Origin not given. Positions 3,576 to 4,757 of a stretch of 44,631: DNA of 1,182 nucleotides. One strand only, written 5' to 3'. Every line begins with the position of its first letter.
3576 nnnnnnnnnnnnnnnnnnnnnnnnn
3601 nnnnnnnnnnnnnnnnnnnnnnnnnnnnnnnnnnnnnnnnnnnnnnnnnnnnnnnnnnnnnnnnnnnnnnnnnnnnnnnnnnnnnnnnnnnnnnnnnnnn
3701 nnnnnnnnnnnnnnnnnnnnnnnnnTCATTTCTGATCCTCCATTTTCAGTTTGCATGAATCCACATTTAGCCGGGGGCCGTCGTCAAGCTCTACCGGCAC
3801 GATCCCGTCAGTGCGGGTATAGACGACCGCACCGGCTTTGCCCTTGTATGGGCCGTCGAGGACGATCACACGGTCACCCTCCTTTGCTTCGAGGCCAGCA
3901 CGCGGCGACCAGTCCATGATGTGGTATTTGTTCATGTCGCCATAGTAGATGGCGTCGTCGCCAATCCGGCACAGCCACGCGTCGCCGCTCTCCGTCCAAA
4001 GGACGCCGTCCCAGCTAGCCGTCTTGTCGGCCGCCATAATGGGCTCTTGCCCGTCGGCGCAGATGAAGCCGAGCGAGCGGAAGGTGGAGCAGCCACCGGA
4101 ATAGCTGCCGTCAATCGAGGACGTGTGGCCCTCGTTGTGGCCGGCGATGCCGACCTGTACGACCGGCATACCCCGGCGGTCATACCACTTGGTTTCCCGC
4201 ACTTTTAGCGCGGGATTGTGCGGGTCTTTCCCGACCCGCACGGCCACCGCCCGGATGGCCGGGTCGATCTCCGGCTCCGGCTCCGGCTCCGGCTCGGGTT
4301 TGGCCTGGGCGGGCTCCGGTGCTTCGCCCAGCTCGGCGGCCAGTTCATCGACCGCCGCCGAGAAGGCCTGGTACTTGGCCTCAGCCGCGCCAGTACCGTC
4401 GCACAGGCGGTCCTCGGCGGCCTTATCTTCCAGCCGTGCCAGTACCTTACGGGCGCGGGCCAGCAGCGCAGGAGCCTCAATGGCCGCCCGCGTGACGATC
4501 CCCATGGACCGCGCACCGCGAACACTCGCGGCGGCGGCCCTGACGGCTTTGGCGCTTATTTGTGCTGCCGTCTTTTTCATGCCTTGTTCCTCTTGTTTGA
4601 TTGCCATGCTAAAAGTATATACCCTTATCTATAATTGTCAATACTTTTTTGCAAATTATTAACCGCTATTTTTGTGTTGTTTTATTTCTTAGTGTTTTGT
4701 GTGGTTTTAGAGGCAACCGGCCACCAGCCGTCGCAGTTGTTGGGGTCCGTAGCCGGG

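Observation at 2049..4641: GC-rich seven-gene cassette with its own near-consensus promoter at the distal end of the early-left operon (second copy 39241-41833)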

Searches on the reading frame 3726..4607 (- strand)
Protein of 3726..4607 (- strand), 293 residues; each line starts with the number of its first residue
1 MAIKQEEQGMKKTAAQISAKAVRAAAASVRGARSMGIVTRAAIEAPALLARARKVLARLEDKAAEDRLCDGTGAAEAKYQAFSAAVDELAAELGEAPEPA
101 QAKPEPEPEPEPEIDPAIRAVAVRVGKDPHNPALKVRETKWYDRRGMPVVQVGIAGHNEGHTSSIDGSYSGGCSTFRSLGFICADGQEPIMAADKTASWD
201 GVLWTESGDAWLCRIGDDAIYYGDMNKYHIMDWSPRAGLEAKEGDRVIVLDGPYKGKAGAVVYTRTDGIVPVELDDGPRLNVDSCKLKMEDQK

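Call 11: search_protein_families(library=pfam, max_evalue=0.1, proteins=[window:3726-4607:-])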
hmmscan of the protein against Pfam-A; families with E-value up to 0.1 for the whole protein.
window:3726-4607:- (293 aa): 5 families
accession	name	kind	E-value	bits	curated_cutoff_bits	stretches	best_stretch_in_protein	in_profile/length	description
PF00467.35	KOW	-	7.1e-05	22.9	22.3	1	243-263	1-21/32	KOW motif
PF23290.1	KOW5_SPT5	-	0.021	14.7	27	1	244-275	3-33/46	Transcription elongation factor SPT5, fifth KOW domain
PF05887.16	Trypan_PARP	-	0.041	14.3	100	1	96-115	92-112/134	Procyclic acidic repetitive protein (PARP)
PF23291.1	KOW4_SPT5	-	0.055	13.8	27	1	242-261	10-29/55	Transcription elongation factor SPT5, fourth KOW domain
PF19813.4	DUF6296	-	0.063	13.7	27.2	0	242-277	19-54/78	Family of unknown function (DUF6296)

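Call 12: search_protein_families(library=phrogs, max_evalue=0.1, proteins=[window:3726-4607:-])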
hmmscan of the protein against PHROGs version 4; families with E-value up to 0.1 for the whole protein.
window:3726-4607:- (293 aa): 2 families
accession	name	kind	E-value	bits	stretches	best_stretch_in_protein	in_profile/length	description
phrog_7955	-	unknown function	0.00044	21.3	1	241-280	6-48/63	-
phrog_15661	-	unknown function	0.1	13.5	0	244-280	87-123/136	-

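Call 17: find_encoding_contigs(protein=window:3729-4580:-, flank=10000, max_places=10)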
Protein window:3729-4580:- (284 aa): no gene with exactly this product is on record in the collection.

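Call 18: find_homologous_proteins(query=window:3729-4580:-)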
Query window:3729-4580:- (284 aa): 3 proteins with E <= 0.001 among 8000 candidates.
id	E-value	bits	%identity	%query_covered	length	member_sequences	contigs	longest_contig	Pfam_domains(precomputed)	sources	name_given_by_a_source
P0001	1.4e-167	574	91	100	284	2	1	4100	-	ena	-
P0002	2.7e-135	468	83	92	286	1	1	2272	-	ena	-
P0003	2.6e-5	42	33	58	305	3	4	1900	-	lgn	-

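Call 19: find_encoding_contigs(protein=P0001, flank=10000)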
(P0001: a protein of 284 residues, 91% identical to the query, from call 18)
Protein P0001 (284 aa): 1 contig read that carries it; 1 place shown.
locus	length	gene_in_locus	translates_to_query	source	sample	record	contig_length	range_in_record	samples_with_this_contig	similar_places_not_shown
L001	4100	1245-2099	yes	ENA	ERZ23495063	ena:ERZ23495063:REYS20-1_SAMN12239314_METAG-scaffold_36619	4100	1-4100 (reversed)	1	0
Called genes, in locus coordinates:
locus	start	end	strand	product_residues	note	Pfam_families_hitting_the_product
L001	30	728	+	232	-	-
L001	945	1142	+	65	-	-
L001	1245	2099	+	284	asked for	-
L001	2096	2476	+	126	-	PF27247:MJ1673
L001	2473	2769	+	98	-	-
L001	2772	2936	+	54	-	-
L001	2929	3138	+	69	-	-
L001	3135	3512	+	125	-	-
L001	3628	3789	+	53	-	-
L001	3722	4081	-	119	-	-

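Call 20: find_encoding_contigs(protein=P0002, flank=10000)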
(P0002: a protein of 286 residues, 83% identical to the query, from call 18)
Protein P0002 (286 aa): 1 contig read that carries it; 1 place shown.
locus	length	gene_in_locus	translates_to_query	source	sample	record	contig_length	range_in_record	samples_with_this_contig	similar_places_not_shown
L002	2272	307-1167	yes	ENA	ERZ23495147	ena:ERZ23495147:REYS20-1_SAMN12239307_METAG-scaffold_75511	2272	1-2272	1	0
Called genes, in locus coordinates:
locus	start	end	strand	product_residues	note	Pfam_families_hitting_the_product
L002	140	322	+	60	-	-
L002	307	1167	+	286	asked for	-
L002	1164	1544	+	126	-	PF27247:MJ1673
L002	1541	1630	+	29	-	-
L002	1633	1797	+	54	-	-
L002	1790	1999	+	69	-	-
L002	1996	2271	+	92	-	?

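Call 21: find_encoding_contigs(protein=P0003, flank=10000)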
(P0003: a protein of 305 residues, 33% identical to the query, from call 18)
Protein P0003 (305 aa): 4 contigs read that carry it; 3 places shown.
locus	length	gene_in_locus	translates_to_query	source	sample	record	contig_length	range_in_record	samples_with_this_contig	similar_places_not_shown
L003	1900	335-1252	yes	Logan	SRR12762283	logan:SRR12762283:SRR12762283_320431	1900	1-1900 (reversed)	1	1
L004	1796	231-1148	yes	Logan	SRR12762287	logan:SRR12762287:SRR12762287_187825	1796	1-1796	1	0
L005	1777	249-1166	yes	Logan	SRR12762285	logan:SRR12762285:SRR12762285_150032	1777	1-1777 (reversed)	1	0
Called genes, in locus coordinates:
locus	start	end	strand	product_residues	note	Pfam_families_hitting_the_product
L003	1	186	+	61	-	?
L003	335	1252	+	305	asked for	-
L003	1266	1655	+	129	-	PF27247:MJ1673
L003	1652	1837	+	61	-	-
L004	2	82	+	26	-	?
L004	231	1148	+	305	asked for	-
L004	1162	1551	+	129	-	PF27247:MJ1673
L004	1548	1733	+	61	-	-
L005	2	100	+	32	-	?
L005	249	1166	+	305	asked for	-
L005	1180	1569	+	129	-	PF27247:MJ1673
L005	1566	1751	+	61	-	-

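Call 26: search_protein_families(library=ncbifam, max_evalue=1, proteins=[window:3729-4580:-])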
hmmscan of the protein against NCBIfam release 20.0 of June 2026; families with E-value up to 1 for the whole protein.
window:3729-4580:- (284 aa): 4 families
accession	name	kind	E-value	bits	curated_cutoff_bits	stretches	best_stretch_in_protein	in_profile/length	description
NF008082.0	PRK10819.1-3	equivalog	0.0056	16.5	265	1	71-128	46-102/242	TonB system transport protein TonB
TIGR01079.1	rplX_bact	equivalog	0.022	15.2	53.7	1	232-254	4-26/104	50S ribosomal protein L24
NF033644.1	antiterm_UpxY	subfamily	0.11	12.4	100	1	231-266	114-149/164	UpxY family transcription antiterminator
NF033845.1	MSCRAMM_ClfB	exception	0.67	7.8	999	1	88-107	560-578/871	MSCRAMM family adhesin clumping factor ClfB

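Call 27: search_protein_families(library=padloc, max_evalue=1, proteins=[window:3729-4580:-])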
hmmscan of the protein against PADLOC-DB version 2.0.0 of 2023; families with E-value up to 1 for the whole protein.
window:3729-4580:- (284 aa): 0 families

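Call 55: search_protein_representatives(alignment_id=A3)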
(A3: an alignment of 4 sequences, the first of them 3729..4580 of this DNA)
Query: 4 sequences, 287 profile positions. Proteins with E-value up to 0.001 (for the whole library): 45; up to 1e-10: 16; up to 1e-30: 5. The best 45 are listed.
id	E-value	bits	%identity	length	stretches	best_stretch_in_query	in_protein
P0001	2.9e-164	561.9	-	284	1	1-287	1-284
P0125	6.0e-44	167.1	-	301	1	6-249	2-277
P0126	1.4e-35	139.7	-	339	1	7-238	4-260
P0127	1.1e-33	133.5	-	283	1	8-259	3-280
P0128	3.8e-33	131.7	-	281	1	7-207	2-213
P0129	2.2e-24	102.9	-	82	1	8-86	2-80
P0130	3.2e-24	102.4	-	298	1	7-178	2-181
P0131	1.5e-19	87.1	-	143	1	9-92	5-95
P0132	5.6e-18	81.9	-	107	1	7-93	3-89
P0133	2.5e-16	76.5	-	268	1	43-260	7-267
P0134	1.8e-15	73.7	-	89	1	7-84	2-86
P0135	5.9e-15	72.0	-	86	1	5-84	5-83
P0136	3.9e-13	66.0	-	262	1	6-251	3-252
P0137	3.6e-12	62.8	-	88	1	8-84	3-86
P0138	9.6e-12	61.4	-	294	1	8-100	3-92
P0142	3.1e-10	56.5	-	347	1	9-101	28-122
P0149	1.5e-08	51.0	-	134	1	13-98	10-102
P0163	2.5e-05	40.4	-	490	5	13-68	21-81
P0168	5.4e-04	36.0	-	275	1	13-49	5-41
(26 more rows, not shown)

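Call 78: predict_structure(alignment_id=A5)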
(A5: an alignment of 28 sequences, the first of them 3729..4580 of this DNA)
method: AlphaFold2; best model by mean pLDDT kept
length: 284 residues; sequences in the alignment: 28
mean_pLDDT: 70.4   pTM: 0.46
mean pLDDT of the five models: 70.4, 68.1, 66.5, 65.7, 65.8
residues with pLDDT >= 90: 70; 70-90: 97; 50-70: 66; < 50: 51
segments of 3 or more residues with pLDDT < 50: 182-230
pLDDT, mean of each block of 10 residues (from residue 1): 85 98 98 97 96 86 83 97 90 77 77 72 62 74 69 75 58 73 38 36 29 30 33 65 78 56 72 68 62
secondary structure, 60 per line:
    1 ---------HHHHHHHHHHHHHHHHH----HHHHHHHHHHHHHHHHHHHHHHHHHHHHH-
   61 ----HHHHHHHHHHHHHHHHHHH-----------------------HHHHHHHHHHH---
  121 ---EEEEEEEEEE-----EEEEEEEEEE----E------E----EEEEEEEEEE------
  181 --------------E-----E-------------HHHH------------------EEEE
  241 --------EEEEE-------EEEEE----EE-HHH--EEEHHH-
elements in order: H10-26 H31-59 H65-83 H107-117 E124-133 E139-148 E165-174 H215-218 E237-240 E249-253 E261-265 E278-280

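Call 82: fold_search(model_id=the predicted structure, library=pdb)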
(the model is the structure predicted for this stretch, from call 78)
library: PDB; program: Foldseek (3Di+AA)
matches with E <= 10: 762; with E <= 0.001: 0
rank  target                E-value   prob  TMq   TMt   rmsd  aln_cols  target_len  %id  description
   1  1m1g_B                6.6e-03  0.38  0.13  0.15  18.2       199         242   12  Crystal Structure of Aquifex aeolicus N-utilization substance G (NusG), Space Group P2(1) (released 2003-02-04)
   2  1m1g_C                9.4e-03  0.99  0.13  0.15   6.2        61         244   21  Crystal Structure of Aquifex aeolicus N-utilization substance G (NusG), Space Group P2(1) (released 2003-02-04)
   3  4zn3_A                1.2e-02  1.00  0.15  0.27   5.2        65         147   23  Crystal Structure of MjSpt4:Spt5 complex conformation B (released 2016-03-16)
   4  1m1g_D                1.7e-02  0.44  0.16  0.18  18.3       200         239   14  Crystal Structure of Aquifex aeolicus N-utilization substance G (NusG), Space Group P2(1) (released 2003-02-04)
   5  9e6q_AV               2.8e-02  0.94  0.12  0.26   8.7        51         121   25  Cryo-EM structure of the Pyrobaculum calidifontis 50S ribosomal subunit in complex with Dri (released 2024-11-20)
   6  9rtt_Z                3.1e-02  0.90  0.14  0.08  12.3        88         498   23  Activated Elongation Complex with IWS1 and ELOF1 (released 2025-09-03)
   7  8i9z_LE               3.1e-02  0.69  0.14  0.20  18.0       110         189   15  Cryo-EM structure of a Chaetomium thermophilum pre-60S ribosomal subunit - State Spb4 (released 2023-05-17)
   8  1m1g_A                3.3e-02  0.25  0.14  0.16  18.5       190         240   12  Crystal Structure of Aquifex aeolicus N-utilization substance G (NusG), Space Group P2(1) (released 2003-02-04)
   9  8p4e_Z                3.5e-02  0.99  0.13  0.53   3.5        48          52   25  Structural insights into human co-transcriptional capping - structure 5 (released 2023-07-19)
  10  5oik_Z                3.7e-02  0.30  0.14  0.10  16.1       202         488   14  Structure of an RNA polymerase II-DSIF transcription elongation complex (released 2017-09-13)
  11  2e70_MODEL_1_A        3.9e-02  0.92  0.11  0.38   8.4        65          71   22  Solution structure of the fifth KOW motif of human transcription elongation factor SPT5 (released 2007-07-10)
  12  4ytl_A                4.4e-02  0.99  0.14  0.34   3.7        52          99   25  Structure of the KOW2-KOW3 Domain of Transcription Elongation Factor Spt5. (released 2015-08-12)
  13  6gsj_C5               4.7e-02  0.98  0.14  0.56   3.8        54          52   26  Structure of T. thermophilus 70S ribosome complex with mRNA, tRNAfMet and cognate tRNAThr in the A-site (released 2018-07-04)
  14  8pv1_LE               4.7e-02  0.47  0.13  0.18  18.5       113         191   16  Chaetomium thermophilum pre-60S State 6 - pre-5S rotation - L1 intermediate - composite structure (released 2023-11-15)
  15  5ohq                  4.7e-02  0.44  0.12  0.27  14.9       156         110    9  Crystal structure of the KOW6-KOW7 domain of human DSIF (released 2017-09-13)
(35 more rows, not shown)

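Call 86: find_encoding_contigs(protein=P0129, flank=5000, max_places=4)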
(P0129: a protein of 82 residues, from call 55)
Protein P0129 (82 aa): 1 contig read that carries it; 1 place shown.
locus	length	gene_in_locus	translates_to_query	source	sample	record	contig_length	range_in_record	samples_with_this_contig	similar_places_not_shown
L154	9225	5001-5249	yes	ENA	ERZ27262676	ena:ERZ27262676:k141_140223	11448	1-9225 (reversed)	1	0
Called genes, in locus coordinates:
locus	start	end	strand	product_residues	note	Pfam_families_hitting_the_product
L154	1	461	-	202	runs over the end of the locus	-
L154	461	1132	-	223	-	PF25680:Mom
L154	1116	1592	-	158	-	PF02195:ParB_N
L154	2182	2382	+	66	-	-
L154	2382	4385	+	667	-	PF12965:DUF3854, PF05272:VapE-like_dom, PF19263:DUF5906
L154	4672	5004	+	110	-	PF08960:STIV_B116-like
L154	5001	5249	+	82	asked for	-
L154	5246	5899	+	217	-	-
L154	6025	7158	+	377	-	-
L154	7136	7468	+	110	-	-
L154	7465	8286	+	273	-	PF06067:DUF932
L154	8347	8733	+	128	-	-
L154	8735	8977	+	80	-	-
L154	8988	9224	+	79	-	?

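Call 87: find_encoding_contigs(protein=P0125, flank=5000, max_places=4)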
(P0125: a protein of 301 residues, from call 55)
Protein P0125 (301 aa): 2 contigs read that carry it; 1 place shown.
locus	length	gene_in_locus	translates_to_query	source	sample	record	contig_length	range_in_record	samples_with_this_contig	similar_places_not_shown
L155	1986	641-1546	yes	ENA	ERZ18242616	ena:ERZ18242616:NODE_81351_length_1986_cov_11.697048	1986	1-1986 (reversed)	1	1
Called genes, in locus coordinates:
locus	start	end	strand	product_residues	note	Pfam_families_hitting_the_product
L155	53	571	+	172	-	-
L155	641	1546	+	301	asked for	-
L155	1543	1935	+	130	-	PF27247:MJ1673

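Call 88: find_encoding_contigs(protein=P0134, flank=4000, max_places=4)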
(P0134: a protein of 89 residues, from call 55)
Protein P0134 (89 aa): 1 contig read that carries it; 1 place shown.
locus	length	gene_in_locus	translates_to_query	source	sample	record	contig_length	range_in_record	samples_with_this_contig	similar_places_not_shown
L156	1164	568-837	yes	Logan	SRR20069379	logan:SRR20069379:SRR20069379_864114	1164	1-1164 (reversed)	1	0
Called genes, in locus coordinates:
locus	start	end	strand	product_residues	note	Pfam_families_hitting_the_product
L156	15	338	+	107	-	-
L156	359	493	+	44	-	-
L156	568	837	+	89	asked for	-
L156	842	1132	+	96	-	-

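Call 89: find_encoding_contigs(protein=P0135, flank=4000, max_places=4)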
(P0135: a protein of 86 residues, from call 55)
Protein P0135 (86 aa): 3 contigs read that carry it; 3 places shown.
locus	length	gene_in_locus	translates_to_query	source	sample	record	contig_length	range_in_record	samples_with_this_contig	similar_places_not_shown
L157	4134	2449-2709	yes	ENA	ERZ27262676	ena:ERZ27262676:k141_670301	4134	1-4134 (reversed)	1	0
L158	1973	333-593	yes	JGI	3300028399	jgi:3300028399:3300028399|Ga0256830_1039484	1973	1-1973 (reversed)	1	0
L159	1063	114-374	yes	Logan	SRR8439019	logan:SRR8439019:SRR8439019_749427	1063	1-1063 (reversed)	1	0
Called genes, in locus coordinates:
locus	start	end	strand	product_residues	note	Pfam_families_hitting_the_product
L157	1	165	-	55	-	?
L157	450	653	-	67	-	-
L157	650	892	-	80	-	-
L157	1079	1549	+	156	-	PF00293:NUDIX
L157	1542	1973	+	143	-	-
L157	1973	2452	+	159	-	PF27247:MJ1673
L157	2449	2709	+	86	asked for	-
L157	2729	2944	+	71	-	-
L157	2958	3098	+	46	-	-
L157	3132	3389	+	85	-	-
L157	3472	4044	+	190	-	-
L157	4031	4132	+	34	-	?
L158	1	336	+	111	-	?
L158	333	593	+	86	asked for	-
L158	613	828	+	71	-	-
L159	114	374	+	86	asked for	-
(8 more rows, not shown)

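Call 90: find_encoding_contigs(protein=P0136, flank=4000, max_places=4)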
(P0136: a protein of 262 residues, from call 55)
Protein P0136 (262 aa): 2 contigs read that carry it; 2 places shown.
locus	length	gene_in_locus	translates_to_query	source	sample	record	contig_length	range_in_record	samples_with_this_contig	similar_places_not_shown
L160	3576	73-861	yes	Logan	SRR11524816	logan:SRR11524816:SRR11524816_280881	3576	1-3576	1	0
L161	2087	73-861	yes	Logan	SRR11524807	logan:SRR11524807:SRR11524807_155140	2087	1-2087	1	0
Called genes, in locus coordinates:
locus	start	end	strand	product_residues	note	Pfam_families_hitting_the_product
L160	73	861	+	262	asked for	-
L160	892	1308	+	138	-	-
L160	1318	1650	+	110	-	-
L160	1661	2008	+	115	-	-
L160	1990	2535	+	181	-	PF00383:dCMP_cyt_deam_1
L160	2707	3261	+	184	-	PF05063:MT-A70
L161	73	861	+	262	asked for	-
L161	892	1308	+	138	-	-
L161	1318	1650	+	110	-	-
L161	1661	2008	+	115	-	-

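Call 91: find_encoding_contigs(protein=P0137, flank=4000, max_places=4)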
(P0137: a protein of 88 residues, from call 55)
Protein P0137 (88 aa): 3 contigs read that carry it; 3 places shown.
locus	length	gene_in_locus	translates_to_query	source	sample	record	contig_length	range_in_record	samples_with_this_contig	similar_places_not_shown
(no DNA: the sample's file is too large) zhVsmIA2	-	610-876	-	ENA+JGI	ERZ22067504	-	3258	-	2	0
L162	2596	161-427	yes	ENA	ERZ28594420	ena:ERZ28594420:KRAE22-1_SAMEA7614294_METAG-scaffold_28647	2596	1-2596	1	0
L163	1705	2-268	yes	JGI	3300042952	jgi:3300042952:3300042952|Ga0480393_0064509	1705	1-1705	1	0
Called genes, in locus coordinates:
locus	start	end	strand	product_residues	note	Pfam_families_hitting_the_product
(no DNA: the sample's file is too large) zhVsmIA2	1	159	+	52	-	?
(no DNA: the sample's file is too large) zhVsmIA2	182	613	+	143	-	PF26151:AcrIF11_ADP_ribosyl (faint)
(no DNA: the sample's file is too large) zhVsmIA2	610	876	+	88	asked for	-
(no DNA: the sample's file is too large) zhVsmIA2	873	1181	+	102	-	-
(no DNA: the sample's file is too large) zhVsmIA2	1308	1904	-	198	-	-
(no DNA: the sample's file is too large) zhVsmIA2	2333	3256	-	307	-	?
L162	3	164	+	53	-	?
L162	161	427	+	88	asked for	-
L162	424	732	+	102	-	-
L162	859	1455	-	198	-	-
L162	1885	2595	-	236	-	?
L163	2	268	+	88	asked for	?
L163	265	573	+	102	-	-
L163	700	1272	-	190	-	-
